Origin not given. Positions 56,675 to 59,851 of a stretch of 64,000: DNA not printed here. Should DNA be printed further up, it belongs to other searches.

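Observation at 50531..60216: Five-gene HTH / SNF2 / Mod / Res-helicase / PD-(D/E)xK cassette: a Type III-like R-M core with extra helicase and split nuclease that I cannot place in a named defence system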

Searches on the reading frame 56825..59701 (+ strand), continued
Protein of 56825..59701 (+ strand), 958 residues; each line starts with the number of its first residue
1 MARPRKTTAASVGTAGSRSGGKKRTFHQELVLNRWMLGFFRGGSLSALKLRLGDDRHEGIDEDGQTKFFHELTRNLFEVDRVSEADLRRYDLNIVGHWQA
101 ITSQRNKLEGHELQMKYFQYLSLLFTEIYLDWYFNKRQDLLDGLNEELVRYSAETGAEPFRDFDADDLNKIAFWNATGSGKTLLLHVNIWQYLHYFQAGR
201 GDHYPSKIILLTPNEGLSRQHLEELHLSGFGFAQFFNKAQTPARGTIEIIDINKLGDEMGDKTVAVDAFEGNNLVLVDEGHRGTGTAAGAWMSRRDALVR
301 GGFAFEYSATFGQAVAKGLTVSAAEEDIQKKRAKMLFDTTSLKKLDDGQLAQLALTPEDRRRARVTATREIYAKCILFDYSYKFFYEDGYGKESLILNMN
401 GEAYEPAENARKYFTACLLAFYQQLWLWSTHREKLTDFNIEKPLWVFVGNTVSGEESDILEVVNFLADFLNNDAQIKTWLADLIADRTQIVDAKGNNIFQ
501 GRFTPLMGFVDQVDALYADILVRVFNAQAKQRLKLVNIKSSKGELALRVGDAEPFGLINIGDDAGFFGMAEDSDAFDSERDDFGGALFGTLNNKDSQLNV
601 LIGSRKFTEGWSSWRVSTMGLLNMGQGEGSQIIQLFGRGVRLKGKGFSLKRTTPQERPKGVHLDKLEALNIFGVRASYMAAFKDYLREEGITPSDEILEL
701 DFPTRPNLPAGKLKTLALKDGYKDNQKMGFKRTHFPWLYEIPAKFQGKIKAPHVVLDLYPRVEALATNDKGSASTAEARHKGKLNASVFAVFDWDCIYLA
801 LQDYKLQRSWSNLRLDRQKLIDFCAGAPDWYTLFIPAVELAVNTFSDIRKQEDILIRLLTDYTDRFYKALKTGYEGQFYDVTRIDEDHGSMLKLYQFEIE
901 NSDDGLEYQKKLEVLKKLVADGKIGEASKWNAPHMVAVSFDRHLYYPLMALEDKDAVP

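Call 30: search_protein_families(library=padloc, proteins=[L087:3005-3916:+, L087:3913-6822:+, L087:6819-10001:+, L087:10001-13390:+], max_evalue=0.00001)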
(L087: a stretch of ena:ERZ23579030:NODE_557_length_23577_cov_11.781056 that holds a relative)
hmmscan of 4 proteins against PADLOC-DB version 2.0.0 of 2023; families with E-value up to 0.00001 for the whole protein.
L087:3005-3916:+ (303 aa): 2 families
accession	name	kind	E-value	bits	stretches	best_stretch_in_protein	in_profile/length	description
PDLC01457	WYL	-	9.2e-21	72.5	1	103-289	107-226/229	"CAS-I,CAS-II,CAS-III,CAS-IV,CAS-V,CAS-VI; associated_signaling"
PDLC01652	WYL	-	2.5e-12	45.4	1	121-254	18-114/162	"CAS-I,CAS-II,CAS-III,CAS-IV,CAS-V,CAS-VI; associated_signaling"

L087:3913-6822:+ (969 aa): 46 families (the best 25 are shown)
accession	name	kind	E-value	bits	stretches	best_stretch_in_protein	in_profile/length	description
PDLC02619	DrmD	-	4e-190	632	1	29-678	25-655/872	DrmD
PDLC02621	DrmD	-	4e-66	222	2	24-478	109-569/1040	DrmD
PDLC02500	BrxHI|BrxHII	-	2.9e-65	219.4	2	31-470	85-517/933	BrxHI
PDLC02623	DrmD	-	6.1e-59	197.7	2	33-227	98-307/1040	DrmD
PDLC02504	BrxHI|BrxHII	-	8.3e-53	177.6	2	29-476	102-529/971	BrxHII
PDLC00659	HmaA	-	1.8e-52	176.4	1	32-674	100-728/1176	SNF2 helicase / DEAD-box helicase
PDLC02572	DrmA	-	2e-46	156.5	2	23-472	104-561/1043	DrmA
PDLC02620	DrmD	-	1.4e-45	153.7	2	35-456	98-509/1060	DrmD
PDLC02632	DrmD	-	4e-44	149.2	1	19-571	105-639/662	DrmD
PDLC02843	DpdE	-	5.4e-44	148.4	2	28-230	150-330/1091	DpdE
PDLC02840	DpdE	-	7.6e-39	131.7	1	11-590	138-690/1091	DpdE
PDLC02634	DrmD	-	1.4e-38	130.3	1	33-571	88-598/900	DrmD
PDLC02844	DpdE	-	1.8e-35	120.2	2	29-243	146-349/1074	DpdE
PDLC00633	ZorD1|ZorD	-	1.8e-34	117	2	29-250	438-653/908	"SWI2/SNF2 helicase, Mrr-like nuclease"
PDLC00631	ZorD1|ZorD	-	6.8e-34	114.8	2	15-254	420-675/1071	"SWI2/SNF2 helicase, Mrr-like nuclease"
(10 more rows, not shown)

L087:6819-10001:+ (1060 aa): 18 families
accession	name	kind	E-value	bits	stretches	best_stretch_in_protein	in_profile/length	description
PDLC03646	MTase_III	-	0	1177.3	1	21-1058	2-1056/1057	Type III methyltransferase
PDLC03638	MTase_III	-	5.2e-62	208.3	2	308-567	205-469/816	Type III methyltransferase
PDLC03634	MTase_III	-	1.7e-42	144.1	2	521-831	165-449/621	Type III methyltransferase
PDLC03644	MTase_III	-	9.1e-41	138.2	1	466-856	33-411/542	Type III methyltransferase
PDLC03641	MTase_III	-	4.4e-39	132.6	1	521-829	176-449/657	Type III methyltransferase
PDLC03636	MTase_III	-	4.5e-34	116.2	1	473-843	40-410/575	Type III methyltransferase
PDLC03642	MTase_III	-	6.5e-32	108.9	2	702-828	274-399/528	Type III methyltransferase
PDLC03645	MTase_III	-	1.8e-30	103.6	2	483-712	143-378/709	Type III methyltransferase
PDLC03639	MTase_III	-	7.6e-27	91.9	2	473-588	81-203/639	Type III methyltransferase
PDLC03640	MTase_III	-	4.3e-25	86.1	1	515-843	101-448/654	Type III methyltransferase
PDLC03635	MTase_III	-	6.8e-24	82.5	1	453-843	191-577/708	Type III methyltransferase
PDLC03637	MTase_III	-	4.7e-19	66.4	2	721-828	348-455/513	Type III methyltransferase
PDLC03278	MTase_II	-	1.2e-10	39.4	0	499-601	18-117/390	Type II methyltransferase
PDLC03300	MTase_II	-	1.3e-08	32.2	0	788-838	232-276/302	Type II methyltransferase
PDLC03260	MTase_II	-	3.1e-07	27.6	0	786-815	261-290/349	Type II methyltransferase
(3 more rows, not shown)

L087:10001-13390:+ (1129 aa): 1 family
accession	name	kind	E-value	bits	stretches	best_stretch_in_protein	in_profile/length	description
PDLC03654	REase_III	-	0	1634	1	1-1125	1-1124/1154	Type III restriction enzyme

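Call 35: search_solved_structures(query=L087:10001-13390:+, max_evalue=1)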
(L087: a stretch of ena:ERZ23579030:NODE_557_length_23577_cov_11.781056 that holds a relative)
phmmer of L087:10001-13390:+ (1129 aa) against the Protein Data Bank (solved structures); distinct sequences matched with E-value up to 1: 1.
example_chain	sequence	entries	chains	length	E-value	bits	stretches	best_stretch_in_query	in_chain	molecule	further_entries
8bl3_A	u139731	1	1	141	0.64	11.1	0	522-578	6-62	scIg12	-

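Call 37: search_solved_structures(query=L087:3913-6822:+, max_evalue=0.001)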
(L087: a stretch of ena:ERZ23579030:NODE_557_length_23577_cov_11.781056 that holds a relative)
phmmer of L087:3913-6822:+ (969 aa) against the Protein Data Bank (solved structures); distinct sequences matched with E-value up to 0.001: 140 (the best 60 are shown).
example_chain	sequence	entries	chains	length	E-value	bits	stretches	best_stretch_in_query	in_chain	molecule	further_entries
6iro_L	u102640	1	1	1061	4.6e-32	114.1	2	36-255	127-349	ISWI chromatin-remodeling complex ATPase ISW1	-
6jyl_K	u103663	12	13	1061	4.6e-32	114.1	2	36-255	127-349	ISWI chromatin-remodeling complex ATPase ISW1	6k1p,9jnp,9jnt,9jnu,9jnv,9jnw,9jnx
7x3t_V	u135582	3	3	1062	4.6e-32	114.1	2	36-255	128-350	ISWI chromatin-remodeling complex ATPase ISW1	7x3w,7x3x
9lj2_K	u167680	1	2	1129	5.2e-32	113.9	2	36-254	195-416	ISWI chromatin-remodeling complex ATPase ISW1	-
4s20_K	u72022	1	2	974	2e-30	108.7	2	33-248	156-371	RNA polymerase-associated protein RapA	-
8so8_A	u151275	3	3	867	2.1e-30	108.6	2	33-247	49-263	RNA polymerase-associated protein RapA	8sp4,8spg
6bog_A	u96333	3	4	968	2.9e-30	108.2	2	33-247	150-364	RNA polymerase-associated protein RapA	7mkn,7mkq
7m8e_F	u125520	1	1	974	3e-30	108.1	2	33-247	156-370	RNA polymerase-associated protein RapA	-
5jxr_A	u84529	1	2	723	4.8e-30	107.4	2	56-255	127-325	Chromatin-remodeling complex ATPase-like protein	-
6pwf_K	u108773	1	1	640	9.2e-30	106.5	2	56-263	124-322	chromatin remodeling factor ISWI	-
8t0l_F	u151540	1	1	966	1.7e-29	105.6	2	28-247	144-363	RNA polymerase-associated protein RapA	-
7otq_K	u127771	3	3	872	8.5e-27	96.7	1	35-255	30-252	Chromodomain-helicase-DNA-binding protein 1-like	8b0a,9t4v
7epu_B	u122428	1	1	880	8.7e-27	96.7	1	34-255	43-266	Chromodomain-helicase-DNA-binding protein 1-like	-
7enn_K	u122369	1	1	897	9.3e-27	96.6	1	34-255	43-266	Chromodomain-helicase-DNA-binding protein 1-like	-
3mwy_W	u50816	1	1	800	1.2e-26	96.2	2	57-268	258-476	Chromo domain-containing protein 1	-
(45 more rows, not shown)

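Call 62: search_dna_similar(query=P0003, collection=plasmids, mode=protein, max_rows=15, max_evalue=1e-30)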
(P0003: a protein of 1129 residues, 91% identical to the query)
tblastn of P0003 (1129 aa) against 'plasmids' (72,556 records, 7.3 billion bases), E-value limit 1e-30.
Records with a match: 215; places in all: 224; records where one place covers at least 80% of the query: 21.
Best place of each record, by identity: 80-90% 187; 60-80% 18; <60% 10.
By first word of the organism name: Escherichia 112; Klebsiella 41; Salmonella 37; Enterobacter 6; Citrobacter 3; Raoultella 2; Priestia 2; Shigella 2; Aeromonas 1; Blastomonas 1; and 8 more.
By predicted mobility (MOB-suite, as given by PLSDB): conjugative 170; non-mobilizable 34; mobilizable 11.
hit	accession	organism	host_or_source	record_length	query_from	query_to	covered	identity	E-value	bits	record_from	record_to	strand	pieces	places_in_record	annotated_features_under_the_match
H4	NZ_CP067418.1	Aeromonas media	cell culture,water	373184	26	1128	98%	81.5%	0e+0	1838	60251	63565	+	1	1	DEAD/DEAH box helicase family protein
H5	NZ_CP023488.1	Klebsiella pneumoniae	Homo sapiens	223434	26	1128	98%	76.3%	0e+0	1727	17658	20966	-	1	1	DEAD/DEAH box helicase family protein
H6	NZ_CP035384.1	Klebsiella pneumoniae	cell culture,blood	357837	26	1128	98%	76.3%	0e+0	1727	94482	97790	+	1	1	DEAD/DEAH box helicase family protein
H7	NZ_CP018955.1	Escherichia coli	Homo sapiens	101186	26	1128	98%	76.3%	0e+0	1727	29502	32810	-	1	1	DEAD/DEAH box helicase family protein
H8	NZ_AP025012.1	Raoultella ornithinolytica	-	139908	26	1128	98%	76.3%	0e+0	1727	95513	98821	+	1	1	DEAD/DEAH box helicase family protein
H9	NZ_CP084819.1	Klebsiella quasipneumoniae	Homo sapiens,Whole organism,blood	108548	26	1128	98%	76.3%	0e+0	1727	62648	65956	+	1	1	DEAD/DEAH box helicase family protein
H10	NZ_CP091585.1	Klebsiella pneumoniae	Homo sapiens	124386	26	1128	98%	76.3%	0e+0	1727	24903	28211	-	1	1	DEAD/DEAH box helicase family protein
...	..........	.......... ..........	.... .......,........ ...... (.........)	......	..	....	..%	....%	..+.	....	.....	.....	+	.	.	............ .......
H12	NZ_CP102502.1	Citrobacter youngae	Homo sapiens,Blood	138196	26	1128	98%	76.3%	0e+0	1727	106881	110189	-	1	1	DEAD/DEAH box helicase family protein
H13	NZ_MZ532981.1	Klebsiella oxytoca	-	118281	26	1128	98%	76.3%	0e+0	1727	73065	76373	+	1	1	DEAD/DEAH box helicase family protein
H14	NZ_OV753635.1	Klebsiella quasipneumoniae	-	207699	26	1128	98%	76.3%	0e+0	1727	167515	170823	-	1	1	DEAD/DEAH box helicase family protein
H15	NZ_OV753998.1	Klebsiella quasipneumoniae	-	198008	26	1128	98%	76.3%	0e+0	1727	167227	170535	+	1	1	DEAD/DEAH box helicase family protein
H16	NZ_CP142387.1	Klebsiella pneumoniae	Homo sapiens,whole organism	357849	26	1128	98%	76.3%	0e+0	1727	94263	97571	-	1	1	DEAD/DEAH box helicase family protein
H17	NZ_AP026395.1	Klebsiella quasipneumoniae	-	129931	26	1128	98%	75.0%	0e+0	1685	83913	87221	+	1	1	DEAD/DEAH box helicase family protein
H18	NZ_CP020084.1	Blastomonas fulva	Cell culture,microcystis culture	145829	26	1129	98%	64.4%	0e+0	1437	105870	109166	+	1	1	DEAD/DEAH box helicase family protein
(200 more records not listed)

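Call 63: search_dna_similar(query=P0003, collection=phages, mode=protein, max_rows=10, max_evalue=1e-20)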
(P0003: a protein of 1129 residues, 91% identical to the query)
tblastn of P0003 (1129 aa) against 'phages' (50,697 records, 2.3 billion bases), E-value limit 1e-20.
Records with a match: 1; places in all: 1; records where one place covers at least 80% of the query: 0.
Best place of each record, by identity: <60% 1.
By first word of the organism name: Thermus 1.
By host as written in the record: Thermus thermophilus HB8 1.
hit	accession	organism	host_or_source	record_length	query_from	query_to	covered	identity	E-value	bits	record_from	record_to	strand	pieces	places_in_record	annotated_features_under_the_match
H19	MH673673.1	Thermus phage phiLo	Thermus thermophilus HB8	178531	26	876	75%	36.7%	4e-132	451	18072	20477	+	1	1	putative type III restriction endonuclease subunit R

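Call 64: get_annotated_region(hit=H7, flank=9000)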
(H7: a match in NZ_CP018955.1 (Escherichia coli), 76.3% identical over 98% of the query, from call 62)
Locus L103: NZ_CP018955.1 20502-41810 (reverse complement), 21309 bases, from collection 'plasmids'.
description: Escherichia coli strain Ecol_316 plasmid pEC316_2, complete sequence
organism: Escherichia coli (NCBI taxid 562)
taxonomy: Bacteria; Pseudomonadota; Gammaproteobacteria; Enterobacterales; Enterobacteriaceae; Escherichia; Escherichia coli
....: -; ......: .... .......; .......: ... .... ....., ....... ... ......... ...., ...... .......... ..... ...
typing (MOB-suite, as given by PLSDB): conjugative; replicon IncFIB,IncFII; relaxase MOBF,MOBF; mating-pair formation MPF_F
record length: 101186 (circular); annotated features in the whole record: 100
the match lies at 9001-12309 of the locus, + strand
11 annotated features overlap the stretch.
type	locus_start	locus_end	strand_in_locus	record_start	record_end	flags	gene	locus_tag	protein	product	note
CDS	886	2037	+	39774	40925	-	-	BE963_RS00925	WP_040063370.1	IS30 family transposase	-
CDS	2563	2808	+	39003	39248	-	-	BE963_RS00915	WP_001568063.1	helix-turn-helix transcriptional regulator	-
CDS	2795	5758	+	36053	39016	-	-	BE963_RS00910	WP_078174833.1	SNF2-related protein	-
CDS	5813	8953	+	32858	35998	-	-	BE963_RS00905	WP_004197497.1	DNA methyltransferase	-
CDS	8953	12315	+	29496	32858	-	-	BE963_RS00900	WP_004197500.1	DEAD/DEAH box helicase family protein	-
CDS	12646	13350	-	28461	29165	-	-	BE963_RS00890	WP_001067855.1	IS6-like element IS26 family transposase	GO:0006313 - DNA transposition [Evidence IEA]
CDS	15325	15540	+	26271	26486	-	-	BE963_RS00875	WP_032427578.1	hypothetical protein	-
CDS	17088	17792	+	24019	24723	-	-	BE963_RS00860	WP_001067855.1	IS6-like element IS26 family transposase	GO:0006313 - DNA transposition [Evidence IEA]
CDS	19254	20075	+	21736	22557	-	-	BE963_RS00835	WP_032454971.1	DUF932 domain-containing protein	-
CDS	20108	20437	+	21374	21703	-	-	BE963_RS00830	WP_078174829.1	DUF5983 family protein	-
CDS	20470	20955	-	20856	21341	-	-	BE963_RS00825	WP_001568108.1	transglycosylase SLT domain-containing protein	-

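Call 65: predict_structure(alignment_id=A1)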
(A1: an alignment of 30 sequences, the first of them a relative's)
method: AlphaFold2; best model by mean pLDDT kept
length: 1129 residues; sequences in the alignment: 30
mean_pLDDT: 44.4   pTM: 0.28
mean pLDDT of the five models: 44.4, 44.3, 43.9, 43.1, 42.2
residues with pLDDT >= 90: 1; 70-90: 177; 50-70: 196; < 50: 755
segments of 3 or more residues with pLDDT < 50: 1-33, 47-79, 82-102, 104-137, 155-160, 165-320, 364-407, 431-460, 487-507, 535-783, 813-815, 870-910, 912-965, 1003-1011, 1013-1017
pLDDT, mean of each block of 10 residues (from residue 1): 26 27 35 50 49 40 46 48 41 40 45 37 38 44 57 47 41 24 26 33 39 38 40 29 37 35 26 31 24 22 24 35 68 73 76 71 45 29 25 34 47 65 60 39 43 41 61 75 57 40 46 71 59 46 35 27 27 26 24 26 25 21 23 23 23 24 25 26 36 25 25 23 26 29 33 22 24 27 58 76 64 57 63 56 68 74 58 31 25 23 40 43 37 26 26 39 51 79 79 70 41 47 73 78 60 65 74 69 82 67 79 86 84
secondary structure, 60 per line:
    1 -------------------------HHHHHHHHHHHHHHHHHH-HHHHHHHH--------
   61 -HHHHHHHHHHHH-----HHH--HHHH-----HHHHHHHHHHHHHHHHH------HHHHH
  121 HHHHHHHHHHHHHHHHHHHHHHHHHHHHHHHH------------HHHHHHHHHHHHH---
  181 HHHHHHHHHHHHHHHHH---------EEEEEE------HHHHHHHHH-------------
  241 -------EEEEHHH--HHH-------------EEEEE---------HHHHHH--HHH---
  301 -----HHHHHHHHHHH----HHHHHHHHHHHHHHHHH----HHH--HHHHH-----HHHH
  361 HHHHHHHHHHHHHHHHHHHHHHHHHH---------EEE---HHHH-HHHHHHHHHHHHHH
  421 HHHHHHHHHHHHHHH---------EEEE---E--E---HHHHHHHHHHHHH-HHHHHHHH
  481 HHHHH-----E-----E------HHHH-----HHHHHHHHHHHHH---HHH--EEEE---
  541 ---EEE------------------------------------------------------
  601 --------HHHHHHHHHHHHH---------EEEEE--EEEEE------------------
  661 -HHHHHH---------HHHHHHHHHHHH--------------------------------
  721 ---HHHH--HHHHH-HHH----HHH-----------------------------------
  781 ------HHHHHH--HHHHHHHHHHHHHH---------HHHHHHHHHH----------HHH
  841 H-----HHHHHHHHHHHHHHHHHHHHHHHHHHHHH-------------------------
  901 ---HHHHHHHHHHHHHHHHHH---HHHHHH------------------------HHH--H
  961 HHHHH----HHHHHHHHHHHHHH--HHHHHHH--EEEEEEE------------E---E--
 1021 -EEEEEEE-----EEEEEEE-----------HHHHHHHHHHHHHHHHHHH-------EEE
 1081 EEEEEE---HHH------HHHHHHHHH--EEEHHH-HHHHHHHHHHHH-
elements in order (helices of 4 or more, strands of 3 or more residues): H26-43 H45-52 H62-73 H84-87 H93-109 H116-152 H165-177 H181-197 E207-212 H219-227 E248-251 E273-277 H287-292 H306-316 H321-337 H347-351 H357-386 E396-398 H402-405 H407-435 E445-448 H459-471 H473-485 H504-507 H513-525 E534-537 E544-546 H609-621 E631-635 E638-642 H662-667 H677-688 H724-727 H730-734 H787-792 H795-808 H818-827 H838-841 H847-875 H904-921 H925-930 H960-965 H970-983 H986-992 E995-1001 E1022-1028 E1034-1040 H1052-1070 E1078-1086 H1099-1107 E1110-1112 H1117-1128

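Call 67: search_dna_similar(query=P0003, collection=plasmids, mode=protein, max_rows=16, max_evalue=1e-30, rows=spread)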
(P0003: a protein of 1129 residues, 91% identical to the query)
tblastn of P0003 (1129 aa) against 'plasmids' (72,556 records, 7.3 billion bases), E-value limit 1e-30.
Records with a match: 215; places in all: 224; records where one place covers at least 80% of the query: 21.
Best place of each record, by identity: 80-90% 187; 60-80% 18; <60% 10.
By first word of the organism name: Escherichia 112; Klebsiella 41; Salmonella 37; Enterobacter 6; Citrobacter 3; Raoultella 2; Priestia 2; Shigella 2; Aeromonas 1; Blastomonas 1; and 8 more.
By predicted mobility (MOB-suite, as given by PLSDB): conjugative 170; non-mobilizable 34; mobilizable 11.
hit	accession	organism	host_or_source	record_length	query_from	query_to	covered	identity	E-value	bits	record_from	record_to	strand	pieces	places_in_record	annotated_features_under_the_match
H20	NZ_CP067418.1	Aeromonas media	cell culture,water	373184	26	1128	98%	81.5%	0e+0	1838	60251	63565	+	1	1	DEAD/DEAH box helicase family protein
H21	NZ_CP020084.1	Blastomonas fulva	Cell culture,microcystis culture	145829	26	1129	98%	64.4%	0e+0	1437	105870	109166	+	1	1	DEAD/DEAH box helicase family protein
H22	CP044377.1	Klebsiella pneumoniae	Homo sapiens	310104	654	754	9%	81.2%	6e-42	176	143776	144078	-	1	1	none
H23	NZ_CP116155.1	Escherichia coli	whole organism,ICU patient rectal swab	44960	654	754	9%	81.2%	7e-42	176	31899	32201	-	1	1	DUF1158 domain-containing protein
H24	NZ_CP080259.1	Escherichia coli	Chicken fecal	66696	654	754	9%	81.2%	8e-42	176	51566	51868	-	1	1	DUF1158 domain-containing protein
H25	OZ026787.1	Escherichia coli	-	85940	654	754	9%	81.2%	8e-42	176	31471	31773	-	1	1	hypothetical protein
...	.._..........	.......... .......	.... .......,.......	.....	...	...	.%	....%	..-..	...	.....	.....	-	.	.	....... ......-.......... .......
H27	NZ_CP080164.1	Escherichia coli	chicken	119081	654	754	9%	81.2%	8e-42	176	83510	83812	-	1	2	DUF1158 domain-containing protein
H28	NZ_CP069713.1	Escherichia coli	pig,liver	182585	654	754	9%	81.2%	8e-42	176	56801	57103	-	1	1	DUF1158 domain-containing protein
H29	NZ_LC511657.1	Escherichia coli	Homo sapiens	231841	654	754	9%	81.2%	8e-42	176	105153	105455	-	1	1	DUF1158 domain-containing protein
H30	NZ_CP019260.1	Escherichia coli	chicken,whole organism,stool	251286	654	754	9%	81.2%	8e-42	176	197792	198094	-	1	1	DUF1158 domain-containing protein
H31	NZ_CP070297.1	Escherichia albertii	Shanxi,Poultry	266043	654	754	9%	81.2%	8e-42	176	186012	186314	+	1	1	DUF1158 domain-containing protein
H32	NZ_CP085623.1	Escherichia coli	Homo sapiens,urine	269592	654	754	9%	81.2%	8e-42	176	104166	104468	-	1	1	DUF1158 domain-containing protein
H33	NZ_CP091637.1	Salmonella enterica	Homo sapiens,feces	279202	654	754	9%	81.2%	8e-42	176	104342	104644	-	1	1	DUF1158 domain-containing protein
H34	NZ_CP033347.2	Salmonella enterica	-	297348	654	754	9%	81.2%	8e-42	176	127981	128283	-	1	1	DUF1158 domain-containing protein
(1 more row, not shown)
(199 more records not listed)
